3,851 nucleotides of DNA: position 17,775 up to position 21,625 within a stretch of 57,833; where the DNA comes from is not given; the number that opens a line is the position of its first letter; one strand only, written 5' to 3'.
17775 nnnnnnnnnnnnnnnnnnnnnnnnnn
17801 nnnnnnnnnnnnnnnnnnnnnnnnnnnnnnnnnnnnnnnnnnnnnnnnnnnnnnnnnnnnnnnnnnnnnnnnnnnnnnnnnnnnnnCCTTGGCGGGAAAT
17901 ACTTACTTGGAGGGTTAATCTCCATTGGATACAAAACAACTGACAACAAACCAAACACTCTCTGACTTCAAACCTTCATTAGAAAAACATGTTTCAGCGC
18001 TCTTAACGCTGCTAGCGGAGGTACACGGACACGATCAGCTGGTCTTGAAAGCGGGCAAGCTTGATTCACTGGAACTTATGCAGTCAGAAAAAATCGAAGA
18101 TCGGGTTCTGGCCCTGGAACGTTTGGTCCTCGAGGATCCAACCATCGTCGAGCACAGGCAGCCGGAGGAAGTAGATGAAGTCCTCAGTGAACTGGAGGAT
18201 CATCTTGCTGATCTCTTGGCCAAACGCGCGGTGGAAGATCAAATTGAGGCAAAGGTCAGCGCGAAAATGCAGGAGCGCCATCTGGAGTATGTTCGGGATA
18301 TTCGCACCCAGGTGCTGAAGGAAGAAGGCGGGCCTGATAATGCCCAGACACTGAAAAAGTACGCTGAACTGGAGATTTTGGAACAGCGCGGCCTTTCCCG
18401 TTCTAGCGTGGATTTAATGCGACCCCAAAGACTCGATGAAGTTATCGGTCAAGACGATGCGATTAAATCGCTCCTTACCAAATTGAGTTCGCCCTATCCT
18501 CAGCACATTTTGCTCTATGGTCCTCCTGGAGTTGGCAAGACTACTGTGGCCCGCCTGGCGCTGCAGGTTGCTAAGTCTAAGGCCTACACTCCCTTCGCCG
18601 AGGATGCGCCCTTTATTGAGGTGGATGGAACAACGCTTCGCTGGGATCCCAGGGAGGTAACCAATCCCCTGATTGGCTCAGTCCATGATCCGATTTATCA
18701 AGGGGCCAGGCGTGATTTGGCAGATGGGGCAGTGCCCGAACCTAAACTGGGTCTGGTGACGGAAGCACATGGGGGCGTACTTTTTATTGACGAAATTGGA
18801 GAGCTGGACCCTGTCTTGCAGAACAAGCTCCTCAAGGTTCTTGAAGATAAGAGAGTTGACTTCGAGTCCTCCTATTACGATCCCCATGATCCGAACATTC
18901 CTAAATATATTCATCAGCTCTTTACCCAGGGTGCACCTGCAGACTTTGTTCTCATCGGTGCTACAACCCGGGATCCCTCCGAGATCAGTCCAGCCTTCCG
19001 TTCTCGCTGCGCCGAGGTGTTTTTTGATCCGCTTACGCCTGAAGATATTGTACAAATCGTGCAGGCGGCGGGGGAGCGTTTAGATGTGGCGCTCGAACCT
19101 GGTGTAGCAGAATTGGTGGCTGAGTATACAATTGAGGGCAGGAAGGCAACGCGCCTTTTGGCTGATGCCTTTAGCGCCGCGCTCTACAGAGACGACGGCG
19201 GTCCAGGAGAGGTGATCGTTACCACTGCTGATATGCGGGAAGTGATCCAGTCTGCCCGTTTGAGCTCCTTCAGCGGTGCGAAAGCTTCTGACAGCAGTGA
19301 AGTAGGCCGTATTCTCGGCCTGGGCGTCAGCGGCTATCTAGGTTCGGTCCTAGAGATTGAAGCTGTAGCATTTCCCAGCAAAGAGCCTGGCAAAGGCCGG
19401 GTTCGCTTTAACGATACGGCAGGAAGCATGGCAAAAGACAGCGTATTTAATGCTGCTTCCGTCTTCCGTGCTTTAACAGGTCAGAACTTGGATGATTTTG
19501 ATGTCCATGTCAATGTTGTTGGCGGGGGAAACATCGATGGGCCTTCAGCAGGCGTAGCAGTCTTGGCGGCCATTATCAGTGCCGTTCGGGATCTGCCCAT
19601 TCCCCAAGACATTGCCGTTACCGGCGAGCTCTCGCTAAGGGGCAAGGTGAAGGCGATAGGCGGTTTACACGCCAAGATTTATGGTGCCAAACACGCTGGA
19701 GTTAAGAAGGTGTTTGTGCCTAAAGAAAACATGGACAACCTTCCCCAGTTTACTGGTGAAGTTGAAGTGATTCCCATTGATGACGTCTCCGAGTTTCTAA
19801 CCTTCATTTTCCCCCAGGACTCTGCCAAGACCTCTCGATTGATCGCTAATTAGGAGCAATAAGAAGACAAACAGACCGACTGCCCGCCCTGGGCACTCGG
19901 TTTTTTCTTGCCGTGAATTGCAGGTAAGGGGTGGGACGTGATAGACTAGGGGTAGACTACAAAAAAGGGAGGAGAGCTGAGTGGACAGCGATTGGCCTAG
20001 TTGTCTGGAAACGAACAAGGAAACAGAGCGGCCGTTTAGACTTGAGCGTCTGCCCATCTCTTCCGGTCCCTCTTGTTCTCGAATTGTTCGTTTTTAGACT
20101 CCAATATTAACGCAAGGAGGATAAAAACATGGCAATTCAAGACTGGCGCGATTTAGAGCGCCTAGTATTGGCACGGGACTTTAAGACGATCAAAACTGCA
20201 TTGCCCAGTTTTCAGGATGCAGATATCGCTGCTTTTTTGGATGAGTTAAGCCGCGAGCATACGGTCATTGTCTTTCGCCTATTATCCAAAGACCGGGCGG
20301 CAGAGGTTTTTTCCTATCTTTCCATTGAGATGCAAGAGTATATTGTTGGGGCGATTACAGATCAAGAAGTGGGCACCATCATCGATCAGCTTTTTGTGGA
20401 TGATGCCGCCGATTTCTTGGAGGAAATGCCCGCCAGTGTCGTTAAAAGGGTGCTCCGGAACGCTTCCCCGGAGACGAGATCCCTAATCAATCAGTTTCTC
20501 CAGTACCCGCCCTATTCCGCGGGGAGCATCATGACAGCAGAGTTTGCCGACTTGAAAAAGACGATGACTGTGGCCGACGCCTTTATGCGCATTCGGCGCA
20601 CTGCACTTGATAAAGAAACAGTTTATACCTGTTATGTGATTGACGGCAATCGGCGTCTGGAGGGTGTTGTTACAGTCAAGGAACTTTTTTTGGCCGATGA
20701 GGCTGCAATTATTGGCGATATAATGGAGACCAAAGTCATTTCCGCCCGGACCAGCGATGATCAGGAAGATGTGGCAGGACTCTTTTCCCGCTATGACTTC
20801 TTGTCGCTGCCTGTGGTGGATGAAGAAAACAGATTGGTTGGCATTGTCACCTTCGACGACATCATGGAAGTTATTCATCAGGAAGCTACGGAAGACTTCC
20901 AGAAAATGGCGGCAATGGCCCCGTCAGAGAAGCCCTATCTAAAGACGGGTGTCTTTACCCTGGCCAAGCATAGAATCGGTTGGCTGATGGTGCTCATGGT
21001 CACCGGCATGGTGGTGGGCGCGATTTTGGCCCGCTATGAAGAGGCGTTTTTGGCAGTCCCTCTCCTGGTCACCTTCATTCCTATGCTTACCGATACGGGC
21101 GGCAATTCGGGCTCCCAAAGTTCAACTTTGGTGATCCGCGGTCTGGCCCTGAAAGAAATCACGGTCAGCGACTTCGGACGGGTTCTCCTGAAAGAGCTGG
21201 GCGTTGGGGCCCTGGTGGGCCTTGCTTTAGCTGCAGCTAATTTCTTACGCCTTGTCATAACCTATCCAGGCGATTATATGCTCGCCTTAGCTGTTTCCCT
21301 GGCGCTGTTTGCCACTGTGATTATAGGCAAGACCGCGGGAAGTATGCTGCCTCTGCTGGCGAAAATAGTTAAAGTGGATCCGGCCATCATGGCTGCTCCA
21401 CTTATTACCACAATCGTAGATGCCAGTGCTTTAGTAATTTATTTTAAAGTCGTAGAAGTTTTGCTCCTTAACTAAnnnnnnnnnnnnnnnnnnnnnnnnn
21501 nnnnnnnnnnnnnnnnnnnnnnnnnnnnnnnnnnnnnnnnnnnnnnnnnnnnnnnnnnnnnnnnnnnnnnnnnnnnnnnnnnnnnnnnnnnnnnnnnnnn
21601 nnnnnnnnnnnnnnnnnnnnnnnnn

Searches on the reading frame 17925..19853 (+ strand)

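Call 6: search_protein_families(library=pfam, proteins=[window:17925-19853:+], max_evalue=0.001)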
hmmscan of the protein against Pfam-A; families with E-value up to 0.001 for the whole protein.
window:17925-19853:+ (642 aa): 12 families
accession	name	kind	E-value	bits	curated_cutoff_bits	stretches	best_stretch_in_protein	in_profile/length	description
PF05362.19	Lon_C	-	4.7e-33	114.9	21.1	1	447-627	14-201/205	Lon protease (S16) C-terminal proteolytic domain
PF00158.32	Sigma54_activat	-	1.6e-13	51.1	20.2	1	174-311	2-122/168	Sigma-54 interaction domain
PF00004.35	AAA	-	1.7e-13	51.6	21.2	1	195-367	1-128/131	ATPase family associated with various cellular activities (AAA)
PF07728.20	AAA_5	-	6e-12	46.2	22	1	194-362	1-139/139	AAA domain (dynein-related subfamily)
PF05496.18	RuvB_N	-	1.1e-11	45.2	27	1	165-212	1-53/159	Holliday junction DNA helicase RuvB P-loop domain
PF01078.27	Mg_chelatase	-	8.1e-11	42.1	20.3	1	170-314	2-138/207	Magnesium chelatase, subunit ChlI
PF13191.12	AAA_16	-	4.5e-08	34.2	32.6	1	177-227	9-63/167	AAA ATPase domain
PF13541.12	ChlI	-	2.8e-07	30.9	27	1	542-602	61-121/121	Subunit ChlI of Mg-chelatase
PF13401.12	AAA_22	-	2.7e-05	24.9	27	1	193-307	6-109/130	AAA domain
PF14532.12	Sigma54_activ_2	-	0.00013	22.7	25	0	192-309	21-96/138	Sigma-54 interaction domain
PF07724.20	AAA_2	-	0.00014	22.4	27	0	194-312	5-105/166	AAA domain (Cdc48 subfamily)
PF13245.12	AAA_19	-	0.00035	21.2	25.1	0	194-219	13-38/134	AAA domain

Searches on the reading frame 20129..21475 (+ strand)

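Call 6: search_protein_families(library=pfam, proteins=[window:20129-21475:+], max_evalue=0.001)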
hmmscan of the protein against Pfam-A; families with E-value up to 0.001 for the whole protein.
window:20129-21475:+ (448 aa): 3 families
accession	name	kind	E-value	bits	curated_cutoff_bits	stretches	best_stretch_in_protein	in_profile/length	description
PF01769.21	MgtE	-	1.5e-33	116.2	27.6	1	317-439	1-123/125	Divalent cation transporter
PF03448.22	MgtE_N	-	5.4e-27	94.7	25.9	1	30-128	3-101/102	MgtE intracellular N domain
PF00571.33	CBS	-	3.8e-19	69.2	24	2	195-250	1-56/57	CBS domain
